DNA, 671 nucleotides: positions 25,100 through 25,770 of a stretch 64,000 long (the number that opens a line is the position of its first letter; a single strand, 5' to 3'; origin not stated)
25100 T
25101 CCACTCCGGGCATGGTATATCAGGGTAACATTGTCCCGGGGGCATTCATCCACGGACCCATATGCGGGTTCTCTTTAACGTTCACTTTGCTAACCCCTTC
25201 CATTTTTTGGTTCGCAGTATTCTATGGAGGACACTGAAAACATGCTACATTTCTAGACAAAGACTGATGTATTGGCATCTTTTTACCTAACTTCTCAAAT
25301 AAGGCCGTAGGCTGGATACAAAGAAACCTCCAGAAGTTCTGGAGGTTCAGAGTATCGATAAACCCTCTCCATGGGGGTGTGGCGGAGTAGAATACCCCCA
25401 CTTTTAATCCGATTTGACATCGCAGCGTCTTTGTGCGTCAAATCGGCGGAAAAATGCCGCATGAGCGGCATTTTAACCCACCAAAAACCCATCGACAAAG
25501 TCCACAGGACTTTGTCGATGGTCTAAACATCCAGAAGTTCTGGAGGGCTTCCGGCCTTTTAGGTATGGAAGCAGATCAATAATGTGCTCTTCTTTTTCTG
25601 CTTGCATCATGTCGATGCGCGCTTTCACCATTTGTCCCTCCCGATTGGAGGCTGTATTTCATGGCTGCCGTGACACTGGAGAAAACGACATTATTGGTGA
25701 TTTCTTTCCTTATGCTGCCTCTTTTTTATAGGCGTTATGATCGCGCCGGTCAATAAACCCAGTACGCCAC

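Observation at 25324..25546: Second, inverted copy of the same element, again bracketed by a duplicated hairpin, with a compensatory 3-bp change in the 15-bp stem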

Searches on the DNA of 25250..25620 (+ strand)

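Call 37: search_rna_families(source=window, start=25250, end=25620, threshold=evalue, max_evalue=10)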
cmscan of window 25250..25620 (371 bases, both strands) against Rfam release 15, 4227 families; matches with E-value up to 10: 7.
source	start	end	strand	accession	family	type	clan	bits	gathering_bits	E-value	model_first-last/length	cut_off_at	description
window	25450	25567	-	RF02144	rsmX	Gene;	CL00106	22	56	0.039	1-114/114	no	rsmX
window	25541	25596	+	RF02451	ncr1241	Gene; sRNA;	-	19.8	60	0.55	1-63/63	no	Bacillus sRNA ncr1241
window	25450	25521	-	RF01394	isrK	Gene; sRNA;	-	19.4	50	0.044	1-77/77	no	isrK Hfq binding RNA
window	25259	25284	+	RF00279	SNORD45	Gene; snRNA; snoRNA; CD-box;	-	14.5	42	6.3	1-72/72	no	Small nucleolar RNA SNORD45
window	25475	25537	-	RF04018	mir-5316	Gene; miRNA;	-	14.4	70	3.3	1-89/89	no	mir-5316 microRNA precursor family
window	25481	25530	+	RF01896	mir-142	Gene; miRNA;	-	13.9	57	5.7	1-85/85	no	mir-142 microRNA precursor family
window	25491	25519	-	RF01259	snR63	Gene; snRNA; snoRNA; CD-box;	CL00061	9.3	50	4.6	78-106/255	no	Small nucleolar RNA snR63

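Call 63: search_dna_similar(query=window:25324-25546:+, collection=plasmids, mode=distant, max_evalue=0.001)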
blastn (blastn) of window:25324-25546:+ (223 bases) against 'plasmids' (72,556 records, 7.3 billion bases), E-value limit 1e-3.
No match.

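Call 88: build_rna_model(alignment_id=A2, structure=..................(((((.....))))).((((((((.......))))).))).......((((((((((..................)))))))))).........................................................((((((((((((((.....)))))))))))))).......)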
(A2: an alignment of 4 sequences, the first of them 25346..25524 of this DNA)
Model R1 built from alignment A2 (4 sequences, 200 columns); structure: as given.
model positions 171; base pairs 37; branch points 3; effective number of sequences 1.78; information 0.59 bits per position. Calibrated on 0.2 Mb of random sequence (short: E-values are rough).
structure used (alignment columns):
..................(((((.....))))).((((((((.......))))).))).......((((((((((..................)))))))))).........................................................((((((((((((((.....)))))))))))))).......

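Call 90: search_with_rna_model(model_id=R1, sources=[window, L006, L007, L012, L014, L015, L016, L017, L018, L019, L020, L021, L023, L024, L025, L026, L027, L028, L029, L030, L031, L032, L033, L034, L035, L036, L037, L038, L039, L040], max_evalue=1, show_alignments=0)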
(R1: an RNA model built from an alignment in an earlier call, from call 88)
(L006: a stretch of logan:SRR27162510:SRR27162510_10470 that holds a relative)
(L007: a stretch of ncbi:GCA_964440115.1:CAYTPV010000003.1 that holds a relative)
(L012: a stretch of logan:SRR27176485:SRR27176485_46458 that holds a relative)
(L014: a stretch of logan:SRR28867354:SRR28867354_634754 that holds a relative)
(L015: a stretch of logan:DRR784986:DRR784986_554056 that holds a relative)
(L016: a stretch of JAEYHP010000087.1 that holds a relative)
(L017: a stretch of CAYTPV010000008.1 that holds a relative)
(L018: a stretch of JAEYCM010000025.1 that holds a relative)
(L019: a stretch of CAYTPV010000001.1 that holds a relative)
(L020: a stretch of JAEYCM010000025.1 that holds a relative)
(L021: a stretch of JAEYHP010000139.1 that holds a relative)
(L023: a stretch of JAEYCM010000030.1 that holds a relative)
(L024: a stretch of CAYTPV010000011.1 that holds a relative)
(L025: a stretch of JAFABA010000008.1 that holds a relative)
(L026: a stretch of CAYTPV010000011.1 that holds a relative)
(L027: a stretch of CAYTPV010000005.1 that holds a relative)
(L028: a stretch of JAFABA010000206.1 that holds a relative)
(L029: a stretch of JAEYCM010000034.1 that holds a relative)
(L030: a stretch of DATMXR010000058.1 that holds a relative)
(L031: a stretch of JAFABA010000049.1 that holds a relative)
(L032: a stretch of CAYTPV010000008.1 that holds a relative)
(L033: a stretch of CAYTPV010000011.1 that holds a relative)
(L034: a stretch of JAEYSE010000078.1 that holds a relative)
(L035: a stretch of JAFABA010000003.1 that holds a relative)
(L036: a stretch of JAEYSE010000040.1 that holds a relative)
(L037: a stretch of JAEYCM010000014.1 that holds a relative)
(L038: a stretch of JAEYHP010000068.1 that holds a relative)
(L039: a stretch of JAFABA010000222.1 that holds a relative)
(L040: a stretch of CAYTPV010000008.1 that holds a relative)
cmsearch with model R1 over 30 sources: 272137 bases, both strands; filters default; matches with E-value up to 1: 25.
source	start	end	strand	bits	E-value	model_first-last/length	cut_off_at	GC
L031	7150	7318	+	170.4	4e-46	1-171/171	no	0.5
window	25349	25528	+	168.5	1.4e-45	1-171/171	no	0.49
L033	1745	1908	-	150.9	1.2e-40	1-171/171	no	0.52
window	6546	6737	-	138.8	3.2e-37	1-171/171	no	0.52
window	6553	6585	+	29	2.5e-06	133-164/171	no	0.55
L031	7280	7311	-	28.4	3.7e-06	133-164/171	no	0.56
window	25489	25521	-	26.5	1.3e-05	133-164/171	no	0.52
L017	6973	7003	+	22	0.00023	134-163/171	no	0.52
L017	6973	7003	-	20.7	0.00056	134-163/171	no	0.52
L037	7115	7254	+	19.8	0.001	1-171/171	no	0.56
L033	5166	5303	-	19.5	0.0012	1-171/171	no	0.52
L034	1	123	+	19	0.0016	27-171/171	5'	0.56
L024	7794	7895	-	17.5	0.0043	1-171/171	no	0.58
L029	2874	2908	-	16.3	0.0098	14-51/171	no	0.66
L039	5502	5598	+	16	0.011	1-171/171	no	0.68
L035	538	653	-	14.2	0.037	1-171/171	no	0.64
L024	5819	5969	-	13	0.083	1-171/171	no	0.44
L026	654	749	+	12.9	0.087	1-171/171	no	0.64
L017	2586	2682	+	12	0.15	1-171/171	no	0.53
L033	2634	2732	+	11.8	0.17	1-171/171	no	0.6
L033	1790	1892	+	11.3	0.25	1-171/171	no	0.52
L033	1750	1783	+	10.7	0.35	131-164/171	no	0.5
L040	6440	6555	-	10.4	0.43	1-171/171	no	0.47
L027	4143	4165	-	10.3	0.46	30-51/171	no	0.61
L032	2565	2587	+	9.4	0.81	30-51/171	no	0.57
